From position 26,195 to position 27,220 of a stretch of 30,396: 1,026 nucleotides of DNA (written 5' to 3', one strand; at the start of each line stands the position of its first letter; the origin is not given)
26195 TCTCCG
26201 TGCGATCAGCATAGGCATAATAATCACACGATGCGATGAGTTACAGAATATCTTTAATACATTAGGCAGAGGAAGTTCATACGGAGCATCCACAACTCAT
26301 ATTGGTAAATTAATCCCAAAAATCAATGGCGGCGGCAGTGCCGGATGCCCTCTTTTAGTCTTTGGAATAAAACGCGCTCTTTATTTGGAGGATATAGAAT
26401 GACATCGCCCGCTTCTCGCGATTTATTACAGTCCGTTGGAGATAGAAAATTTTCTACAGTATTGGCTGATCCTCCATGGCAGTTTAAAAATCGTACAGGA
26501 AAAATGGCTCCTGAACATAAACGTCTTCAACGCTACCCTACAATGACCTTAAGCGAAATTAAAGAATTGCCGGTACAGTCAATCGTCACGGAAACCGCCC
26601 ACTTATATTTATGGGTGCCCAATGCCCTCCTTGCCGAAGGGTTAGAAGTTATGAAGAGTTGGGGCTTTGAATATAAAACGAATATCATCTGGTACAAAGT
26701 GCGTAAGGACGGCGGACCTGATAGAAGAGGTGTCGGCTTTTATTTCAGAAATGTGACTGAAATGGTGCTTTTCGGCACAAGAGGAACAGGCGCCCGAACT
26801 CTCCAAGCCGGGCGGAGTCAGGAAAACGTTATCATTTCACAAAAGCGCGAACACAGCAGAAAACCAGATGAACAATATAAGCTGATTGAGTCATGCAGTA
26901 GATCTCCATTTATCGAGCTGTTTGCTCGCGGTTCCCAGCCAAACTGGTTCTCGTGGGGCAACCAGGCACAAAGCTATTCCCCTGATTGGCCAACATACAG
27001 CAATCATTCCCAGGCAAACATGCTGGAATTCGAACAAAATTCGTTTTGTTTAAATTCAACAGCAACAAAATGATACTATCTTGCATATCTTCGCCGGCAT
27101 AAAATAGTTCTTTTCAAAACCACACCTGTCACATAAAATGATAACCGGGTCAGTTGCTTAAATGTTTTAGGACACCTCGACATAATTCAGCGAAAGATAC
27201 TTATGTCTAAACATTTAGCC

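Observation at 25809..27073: Compact Type II restriction-modification pair: small PD-(D/E)xK-like endonuclease plus MT-A70 (M.MunI-like) adenine methyltransferase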

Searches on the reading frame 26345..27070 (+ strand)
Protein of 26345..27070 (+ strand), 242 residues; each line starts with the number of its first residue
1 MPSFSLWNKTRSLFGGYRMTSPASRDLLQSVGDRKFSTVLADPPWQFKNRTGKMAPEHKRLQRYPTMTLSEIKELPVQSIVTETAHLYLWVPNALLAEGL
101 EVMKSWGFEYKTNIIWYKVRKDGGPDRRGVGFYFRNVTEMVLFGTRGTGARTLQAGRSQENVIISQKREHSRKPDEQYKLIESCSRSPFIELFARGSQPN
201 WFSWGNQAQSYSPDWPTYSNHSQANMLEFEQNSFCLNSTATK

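Call 3: search_protein_families(library=pfam, proteins=[window:26345-27070:+], max_evalue=1)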
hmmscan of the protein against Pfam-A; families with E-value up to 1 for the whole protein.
window:26345-27070:+ (242 aa): 1 family
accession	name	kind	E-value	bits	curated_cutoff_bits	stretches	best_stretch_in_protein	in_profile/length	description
PF05063.20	MT-A70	-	9.2e-36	123.8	23.9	1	36-207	1-172/172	MT-A70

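Call 4: search_protein_families(library=ncbifam, proteins=[window:26345-27070:+], max_evalue=1)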
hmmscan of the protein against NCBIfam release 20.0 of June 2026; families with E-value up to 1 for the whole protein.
window:26345-27070:+ (242 aa): 0 families

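Call 7: search_solved_structures(query=window:26396-27070:+, max_evalue=0.01, show_alignments=2)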
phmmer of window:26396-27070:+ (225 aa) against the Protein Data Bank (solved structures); distinct sequences matched with E-value up to 0.01: 35.
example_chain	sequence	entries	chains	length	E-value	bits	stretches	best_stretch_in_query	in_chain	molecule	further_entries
7f4r_A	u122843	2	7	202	5.2e-21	78.3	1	16-190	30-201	MT-a70 family protein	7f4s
7f4l_C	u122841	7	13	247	9.4e-21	77.5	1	16-190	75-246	MT-a70 family protein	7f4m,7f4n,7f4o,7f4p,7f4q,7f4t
7yi8_B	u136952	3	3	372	1.3e-20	77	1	16-190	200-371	MT-a70 family protein | mRNA m(6)A methyltransferase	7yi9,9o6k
8xyl_A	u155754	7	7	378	1.3e-20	77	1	16-190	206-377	MT-a70 family protein | mRNA m(6)A methyltransferase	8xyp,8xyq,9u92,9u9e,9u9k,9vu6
8xyx_A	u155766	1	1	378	1.7e-19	73.3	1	16-190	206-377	MT-a70 family protein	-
5il0_A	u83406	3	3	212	2.3e-17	66.4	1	18-192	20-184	METTL3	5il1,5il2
9g4u_A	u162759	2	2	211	2.3e-17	66.4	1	18-192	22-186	N6-adenosine-methyltransferase catalytic subunit | N(6)-adenosine-methyltransferase catalytic subunit METTL3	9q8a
9g4w_A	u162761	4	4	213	2.4e-17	66.3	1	18-192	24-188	N6-adenosine-methyltransferase catalytic subunit | N(6)-adenosine-methyltransferase catalytic subunit METTL3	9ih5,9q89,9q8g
9g4s_A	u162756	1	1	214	2.5e-17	66.3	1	18-192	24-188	N6-adenosine-methyltransferase catalytic subunit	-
8bn8_AAA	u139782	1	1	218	2.6e-17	66.2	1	18-192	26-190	N6-adenosine-methyltransferase catalytic subunit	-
9r8z_A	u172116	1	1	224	2.8e-17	66.1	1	18-192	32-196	N(6)-adenosine-methyltransferase catalytic subunit METTL3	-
5k7m_A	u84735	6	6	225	2.8e-17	66.1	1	18-192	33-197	N6-adenosine-methyltransferase 70 kDa subunit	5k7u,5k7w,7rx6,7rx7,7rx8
5l6d_A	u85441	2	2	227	2.9e-17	66.1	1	18-192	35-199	N6-adenosine-methyltransferase 70 kDa subunit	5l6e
29vd_A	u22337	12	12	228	2.9e-17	66.1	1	18-192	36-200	N6-adenosine-methyltransferase catalytic subunit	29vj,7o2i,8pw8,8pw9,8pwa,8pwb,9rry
7acd_A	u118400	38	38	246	3.7e-17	65.7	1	18-192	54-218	N6-adenosine-methyltransferase catalytic subunit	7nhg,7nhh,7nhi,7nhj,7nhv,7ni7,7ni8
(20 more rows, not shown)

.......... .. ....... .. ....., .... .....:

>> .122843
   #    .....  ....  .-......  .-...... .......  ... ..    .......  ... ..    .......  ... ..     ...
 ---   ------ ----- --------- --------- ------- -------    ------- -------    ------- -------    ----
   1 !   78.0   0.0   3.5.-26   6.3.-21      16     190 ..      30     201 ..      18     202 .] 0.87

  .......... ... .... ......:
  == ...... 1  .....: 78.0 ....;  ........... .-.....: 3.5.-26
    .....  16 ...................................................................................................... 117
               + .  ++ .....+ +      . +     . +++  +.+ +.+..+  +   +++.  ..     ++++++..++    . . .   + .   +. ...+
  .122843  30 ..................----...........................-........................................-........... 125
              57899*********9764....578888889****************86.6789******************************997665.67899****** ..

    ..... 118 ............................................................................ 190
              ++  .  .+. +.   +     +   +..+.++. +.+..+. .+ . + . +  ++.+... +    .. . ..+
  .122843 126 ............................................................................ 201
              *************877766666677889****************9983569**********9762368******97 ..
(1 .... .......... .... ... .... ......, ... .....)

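Call 9: find_homologous_proteins(query=window:26396-27070:+)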
Query window:26396-27070:+ (225 aa): 8000 proteins with E <= 0.001 among 8000 candidates; the best 120 are listed.
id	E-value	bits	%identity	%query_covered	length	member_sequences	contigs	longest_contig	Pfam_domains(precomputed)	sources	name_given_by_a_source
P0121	1.7e-151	520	100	100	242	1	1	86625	PF05063.21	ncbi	-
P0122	6.1e-151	518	100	100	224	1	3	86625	PF05063.21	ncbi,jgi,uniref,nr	ncbi:MAG: S-adenosylmethionine-binding protein [Candidatus Auribacter fodinae]|jgi:N6-adenosine-spec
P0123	4.5e-119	414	80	95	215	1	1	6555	PF05063.21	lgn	-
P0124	1.2e-115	403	77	96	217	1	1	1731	PF05063.21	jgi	jgi:N6-adenosine-specific RNA methylase IME4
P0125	1.6e-115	402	79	93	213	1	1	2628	PF05063.21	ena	-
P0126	2.2e-115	402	79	93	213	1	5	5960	PF05063.21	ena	-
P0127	3.5e-115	401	79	93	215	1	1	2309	PF05063.21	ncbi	ncbi:MAG: MT-A70 family methyltransferase [Candidatus Hinthialibacter sp.]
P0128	5.6e-115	400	79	93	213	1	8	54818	PF05063.21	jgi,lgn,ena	-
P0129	6.7e-115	400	79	93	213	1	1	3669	PF05063.21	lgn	-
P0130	7.3e-115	400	78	93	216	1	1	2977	PF05063.21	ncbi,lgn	-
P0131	1.1e-114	400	77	94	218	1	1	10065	PF05063.21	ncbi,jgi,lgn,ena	jgi:N6-adenosine-specific RNA methylase IME4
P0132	2.6e-114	398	78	96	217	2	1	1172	PF05063.21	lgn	-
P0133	3.0e-114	398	76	94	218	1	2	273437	PF05063.21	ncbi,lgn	ncbi:MAG: MT-A70 family methyltransferase [Steroidobacteraceae bacterium]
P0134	4.3e-114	398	78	93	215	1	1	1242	PF05063.21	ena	-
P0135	4.4e-114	397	77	95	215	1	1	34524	PF05063.21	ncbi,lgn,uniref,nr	ncbi:MT-A70 family methyltransferase [Nitrosomonas ureae]|uniref:N6-adenosine-specific RNA methylase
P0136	5.1e-114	397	77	95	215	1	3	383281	PF05063.21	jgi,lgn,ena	-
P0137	1.0e-113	396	80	92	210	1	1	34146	PF05063.21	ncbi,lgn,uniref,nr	ncbi:N6-adenosine-specific RNA methylase IME4 [Allochromatium warmingii]|uniref:N6-adenosine-specifi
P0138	1.7e-113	396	78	93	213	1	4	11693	PF05063.21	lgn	-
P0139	1.7e-113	396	77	96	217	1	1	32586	PF05063.21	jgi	jgi:N6-adenosine-specific RNA methylase IME4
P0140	2.0e-113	395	78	93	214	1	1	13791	PF05063.21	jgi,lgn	-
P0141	2.2e-113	395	77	94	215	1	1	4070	PF05063.21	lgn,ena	-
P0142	2.3e-113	395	79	92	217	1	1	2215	PF05063.21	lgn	-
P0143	2.5e-113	395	77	94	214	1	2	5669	PF05063.21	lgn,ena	-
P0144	2.9e-113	395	76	96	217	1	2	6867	PF05063.21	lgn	-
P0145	3.2e-113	395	79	92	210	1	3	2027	PF05063.21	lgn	-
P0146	3.3e-113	395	76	94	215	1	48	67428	PF05063.21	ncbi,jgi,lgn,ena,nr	ncbi:MAG: S-adenosylmethionine-binding protein [Candidatus Scalindua sp.]|jgi:N6-adenosine-specific 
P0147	3.4e-113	395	81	90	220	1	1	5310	PF05063.21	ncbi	-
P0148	3.7e-113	394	79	92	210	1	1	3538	PF05063.21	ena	-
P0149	3.7e-113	394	79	92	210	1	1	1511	PF05063.21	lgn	-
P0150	4.0e-113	394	75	96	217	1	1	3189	PF05063.21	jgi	-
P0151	4.1e-113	394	75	96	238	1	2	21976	PF05063.21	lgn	-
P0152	5.2e-113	394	78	93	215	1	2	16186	PF05063.21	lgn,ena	-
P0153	6.2e-113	394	76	95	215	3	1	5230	PF05063.21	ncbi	-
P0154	6.8e-113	394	76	95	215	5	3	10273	PF05063.21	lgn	-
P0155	9.4e-113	393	81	92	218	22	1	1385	PF05063.21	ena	-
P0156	9.7e-113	393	76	95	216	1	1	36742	PF05063.21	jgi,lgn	jgi:N6-adenosine-specific RNA methylase IME4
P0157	1.1e-112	393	76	96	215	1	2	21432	PF05063.21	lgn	-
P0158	1.2e-112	393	77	94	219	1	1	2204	PF05063.21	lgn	-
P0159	1.3e-112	393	79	92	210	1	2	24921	PF05063.21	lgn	-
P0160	1.3e-112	393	75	94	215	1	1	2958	PF05063.21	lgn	-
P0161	1.4e-112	393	74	96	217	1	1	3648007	PF05063.21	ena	-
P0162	1.4e-112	393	76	95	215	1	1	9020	PF05063.21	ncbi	ncbi:MAG: MT-A70 family methyltransferase [Nitrosomonas ureae]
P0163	1.7e-112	392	78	92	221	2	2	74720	PF05063.21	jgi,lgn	jgi:N6-adenosine-specific RNA methylase IME4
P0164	1.7e-112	392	77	95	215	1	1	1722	PF05063.21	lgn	-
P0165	1.8e-112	392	77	95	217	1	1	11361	PF05063.21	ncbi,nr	ncbi:MAG: S-adenosylmethionine-binding protein [Nitrosomonas sp.]|nr:S-adenosylmethionine-binding pr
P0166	1.8e-112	392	75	95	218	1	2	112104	PF05063.21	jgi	jgi:N6-adenosine-specific RNA methylase IME4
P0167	2.1e-112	392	79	91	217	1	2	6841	PF05063.21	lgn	-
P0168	2.2e-112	392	75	93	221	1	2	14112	PF05063.21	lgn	-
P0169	2.2e-112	392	78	93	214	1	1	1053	PF05063.21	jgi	jgi:N6-adenosine-specific RNA methylase IME4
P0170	2.3e-112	392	79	91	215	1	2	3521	PF05063.21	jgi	-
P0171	2.5e-112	392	78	93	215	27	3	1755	PF05063.21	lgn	-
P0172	2.6e-112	392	79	92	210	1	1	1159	PF05063.21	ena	-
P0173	2.7e-112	392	76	95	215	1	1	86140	PF05063.21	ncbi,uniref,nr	ncbi:MT-A70 family methyltransferase [Nitrosomonas sp. Nm33]|uniref:MT-A70 family methyltransferase 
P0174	2.8e-112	392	78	93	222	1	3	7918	PF05063.21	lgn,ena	-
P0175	2.8e-112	392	76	93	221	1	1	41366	PF05063.21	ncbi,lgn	-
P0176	3.2e-112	391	76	92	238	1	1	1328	PF05063.21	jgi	jgi:N6-adenosine-specific RNA methylase IME4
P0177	3.3e-112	391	79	91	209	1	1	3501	PF05063.21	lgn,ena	-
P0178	3.3e-112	391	75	97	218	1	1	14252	PF05063.21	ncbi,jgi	-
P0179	3.9e-112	391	76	95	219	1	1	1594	PF05063.21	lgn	-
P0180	4.1e-112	391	78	93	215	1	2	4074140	PF05063.21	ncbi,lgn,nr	ncbi:S-adenosylmethionine-binding protein [Ectothiorhodospiraceae bacterium BW-2]|nr:S-adenosylmethi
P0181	4.3e-112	391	78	92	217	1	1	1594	PF05063.21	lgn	-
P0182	4.3e-112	391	75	96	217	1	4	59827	PF05063.21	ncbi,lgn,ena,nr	ncbi:MAG: S-adenosylmethionine-binding protein [Candidatus Competibacteraceae bacterium]|nr:S-adenos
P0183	4.7e-112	391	76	95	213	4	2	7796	PF05063.21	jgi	jgi:N6-adenosine-specific RNA methylase IME4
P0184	4.9e-112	391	77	93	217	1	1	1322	PF05063.21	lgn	-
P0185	4.9e-112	391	78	93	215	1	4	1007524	PF05063.21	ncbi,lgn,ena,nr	ncbi:MAG: S-adenosylmethionine-binding protein [Burkholderiales bacterium]|nr:S-adenosylmethionine-b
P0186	5.4e-112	391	77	93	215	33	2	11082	PF05063.21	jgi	jgi:N6-adenosine-specific RNA methylase IME4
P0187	5.5e-112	391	77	93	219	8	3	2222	PF05063.21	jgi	jgi:N6-adenosine-specific RNA methylase IME4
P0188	5.9e-112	391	77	93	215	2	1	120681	PF05063.21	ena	-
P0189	6.0e-112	391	76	95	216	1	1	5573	PF05063.21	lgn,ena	-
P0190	6.2e-112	390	74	97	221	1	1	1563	PF05063.21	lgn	-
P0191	6.5e-112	390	73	96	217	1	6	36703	PF05063.21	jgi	jgi:N6-adenosine-specific RNA methylase IME4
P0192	6.7e-112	390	75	96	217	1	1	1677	PF05063.21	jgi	jgi:N6-adenosine-specific RNA methylase IME4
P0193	6.8e-112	390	77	93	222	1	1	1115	PF05063.21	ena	-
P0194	6.9e-112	390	77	93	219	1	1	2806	PF05063.21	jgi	jgi:N6-adenosine-specific RNA methylase IME4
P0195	7.0e-112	390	77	94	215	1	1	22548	PF05063.21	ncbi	-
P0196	7.4e-112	390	77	93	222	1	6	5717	PF05063.21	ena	-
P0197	8.1e-112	390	77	93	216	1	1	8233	PF05063.21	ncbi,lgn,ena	-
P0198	9.1e-112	390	79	91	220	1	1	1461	PF05063.21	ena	-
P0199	9.5e-112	390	77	93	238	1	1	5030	PF05063.21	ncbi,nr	ncbi:MAG: hypothetical protein KDE64_07695 [Rhodocyclaceae bacterium]|nr:hypothetical protein [Rhodo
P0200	9.8e-112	390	76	94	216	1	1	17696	PF05063.21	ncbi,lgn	-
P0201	1.0e-111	390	75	96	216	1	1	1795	PF05063.21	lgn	-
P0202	1.0e-111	390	78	93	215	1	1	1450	PF05063.21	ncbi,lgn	-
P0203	1.0e-111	390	76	95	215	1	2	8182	PF05063.21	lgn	-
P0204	1.1e-111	390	75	95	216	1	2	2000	PF05063.21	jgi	jgi:N6-adenosine-specific RNA methylase IME4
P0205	1.1e-111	390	74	96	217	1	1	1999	PF05063.21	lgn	-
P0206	1.1e-111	390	77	93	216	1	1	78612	PF05063.21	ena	-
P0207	1.1e-111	390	76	93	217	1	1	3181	PF05063.21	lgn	-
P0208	1.1e-111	390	78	91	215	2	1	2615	PF05063.21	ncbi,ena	-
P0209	1.2e-111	390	77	91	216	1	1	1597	PF05063.21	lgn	-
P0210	1.2e-111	390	77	93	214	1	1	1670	PF05063.21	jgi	jgi:N6-adenosine-specific RNA methylase IME4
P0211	1.3e-111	389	80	91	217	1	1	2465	PF05063.21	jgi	-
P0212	1.3e-111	389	74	97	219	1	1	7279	PF05063.21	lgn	-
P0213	1.3e-111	389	76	95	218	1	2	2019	PF05063.21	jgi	-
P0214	1.4e-111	389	75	93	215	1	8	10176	PF05063.21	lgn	-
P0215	1.4e-111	389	79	92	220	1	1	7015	PF05063.21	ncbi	-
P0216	1.4e-111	389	80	91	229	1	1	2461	PF05063.21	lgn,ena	-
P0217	1.6e-111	389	77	93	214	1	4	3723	PF05063.21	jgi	jgi:N6-adenosine-specific RNA methylase IME4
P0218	1.7e-111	389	76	95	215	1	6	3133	PF05063.21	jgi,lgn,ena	-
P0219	1.7e-111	389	79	91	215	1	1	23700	PF05063.21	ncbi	-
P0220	2.0e-111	389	76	95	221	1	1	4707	PF05063.21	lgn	-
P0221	2.0e-111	389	75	95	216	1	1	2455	PF05063.21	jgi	jgi:N6-adenosine-specific RNA methylase IME4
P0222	2.1e-111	389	77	91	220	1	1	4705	PF05063.21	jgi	jgi:N6-adenosine-specific RNA methylase IME4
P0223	2.1e-111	389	72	100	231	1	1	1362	PF05063.21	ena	-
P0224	2.2e-111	389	75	94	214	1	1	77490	PF05063.21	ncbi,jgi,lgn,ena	-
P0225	2.2e-111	389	75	96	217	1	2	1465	PF05063.21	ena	-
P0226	2.2e-111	389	75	95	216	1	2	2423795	PF05063.21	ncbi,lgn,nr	ncbi:MAG: MT-A70 family methyltransferase [Methylococcales bacterium]|nr:MT-A70 family methyltransfe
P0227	2.2e-111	389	77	93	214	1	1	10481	PF05063.21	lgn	-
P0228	2.3e-111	389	75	95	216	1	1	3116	PF05063.21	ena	-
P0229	2.3e-111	389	77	94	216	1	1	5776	PF05063.21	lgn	-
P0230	2.3e-111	389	78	92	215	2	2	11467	PF05063.21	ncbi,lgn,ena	-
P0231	2.3e-111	389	76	93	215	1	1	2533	PF05063.21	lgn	-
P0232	2.6e-111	388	78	92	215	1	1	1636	PF05063.21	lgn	-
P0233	2.6e-111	388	77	93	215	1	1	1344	PF05063.21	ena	-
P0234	2.7e-111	388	75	95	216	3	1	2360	PF05063.21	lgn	-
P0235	2.8e-111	388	76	95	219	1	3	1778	PF05063.21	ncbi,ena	-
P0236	2.9e-111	388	74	96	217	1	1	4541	PF05063.21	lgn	-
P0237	3.3e-111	388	79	92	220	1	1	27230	PF05063.21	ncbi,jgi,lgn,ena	-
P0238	3.4e-111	388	76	95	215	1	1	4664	PF05063.21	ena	-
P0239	3.4e-111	388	76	94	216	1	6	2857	PF05063.21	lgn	-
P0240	3.4e-111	388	77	93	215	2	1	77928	PF05063.21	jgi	jgi:N6-adenosine-specific RNA methylase IME4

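Call 46: search_dna_similar(query=window:26399-27070:+, collection=plasmids, mode=protein, max_rows=40, max_evalue=1e-20)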
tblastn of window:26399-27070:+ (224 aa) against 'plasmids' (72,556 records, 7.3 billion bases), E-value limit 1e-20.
Records with a match: 62; places in all: 64; records where one place covers at least 80% of the query: 18.
Best place of each record, by identity: 60-80% 17; <60% 45.
By first word of the organism name: Enterococcus 15; Nostoc 11; Acaryochloris 5; Rhizobium 3; Herbiconiux 2; Arthrobacter 2; Salmonella 2; Alloyangia 2; Deinococcus 1; Comamonas 1; and 18 more.
By predicted mobility (MOB-suite, as given by PLSDB): conjugative 31; non-mobilizable 27; mobilizable 4.
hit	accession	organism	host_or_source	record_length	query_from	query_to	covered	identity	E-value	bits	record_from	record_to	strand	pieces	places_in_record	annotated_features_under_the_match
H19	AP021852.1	Deinococcus grandis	-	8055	5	207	91%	70.0%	3e-96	313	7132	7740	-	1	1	hypothetical protein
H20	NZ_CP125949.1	Comamonas resistens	activated sludge,single strain culture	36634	5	209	92%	68.9%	2e-95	311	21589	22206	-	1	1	MT-A70 family methyltransferase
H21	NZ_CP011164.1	Xanthomonas citri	Citrus x paradisi,cell culture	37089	5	208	91%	66.8%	2e-92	303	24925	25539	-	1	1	MT-A70 family methyltransferase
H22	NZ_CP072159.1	Rhizobium sp. B230/85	Himalayan blackberry,cell culture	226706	2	212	94%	62.7%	2e-87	288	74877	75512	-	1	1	MT-A70 family methyltransferase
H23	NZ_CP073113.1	Rhizobium rhizogenes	Rosa sp.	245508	2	212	94%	62.7%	2e-87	288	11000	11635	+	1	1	MT-A70 family methyltransferase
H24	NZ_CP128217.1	Agrobacterium fabrum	whole organism,plant root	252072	2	212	94%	62.7%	2e-87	288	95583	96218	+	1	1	MT-A70 family methyltransferase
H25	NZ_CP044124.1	Rhizobium rhizogenes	Rosa sp.,culture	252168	2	212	94%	62.7%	2e-87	288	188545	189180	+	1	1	MT-A70 family methyltransferase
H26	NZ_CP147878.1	Roseomonas mucosa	cell culture,Styx glacier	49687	8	206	89%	64.8%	9e-89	292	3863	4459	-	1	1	MT-A70 family methyltransferase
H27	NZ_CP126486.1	Kocuria rosea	mixed culture,an irradiated device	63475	18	192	78%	67.4%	5e-75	253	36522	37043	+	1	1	MT-A70 family methyltransferase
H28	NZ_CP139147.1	Herbiconiux sp. KACC 21604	single cell,Flower of Salvia splendens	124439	18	190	77%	67.6%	1e-74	252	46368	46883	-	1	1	MT-A70 family methyltransferase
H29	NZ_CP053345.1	Herbiconiux sp. SALV-R1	Salvia splendens,cell culture,flower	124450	18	190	77%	67.6%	1e-74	252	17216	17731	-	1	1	MT-A70 family methyltransferase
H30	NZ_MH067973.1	Arthrobacter sp.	-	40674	18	195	79%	64.6%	3e-75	253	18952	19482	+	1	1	MT-A70 family methyltransferase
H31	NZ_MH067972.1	Arthrobacter sp.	-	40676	18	195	79%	64.6%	3e-75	253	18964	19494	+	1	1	MT-A70 family methyltransferase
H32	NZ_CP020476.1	Roseovarius mucosus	Skeletonema marinoi strain RO5AC,Cell ...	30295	18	190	77%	66.5%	2e-73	248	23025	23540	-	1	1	MT-A70 family methyltransferase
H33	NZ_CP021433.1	Yoonia vestfoldensis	Skeletonema marinoi strain RO5AC,Cell ...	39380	18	190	77%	66.5%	2e-73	248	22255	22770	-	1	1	MT-A70 family methyltransferase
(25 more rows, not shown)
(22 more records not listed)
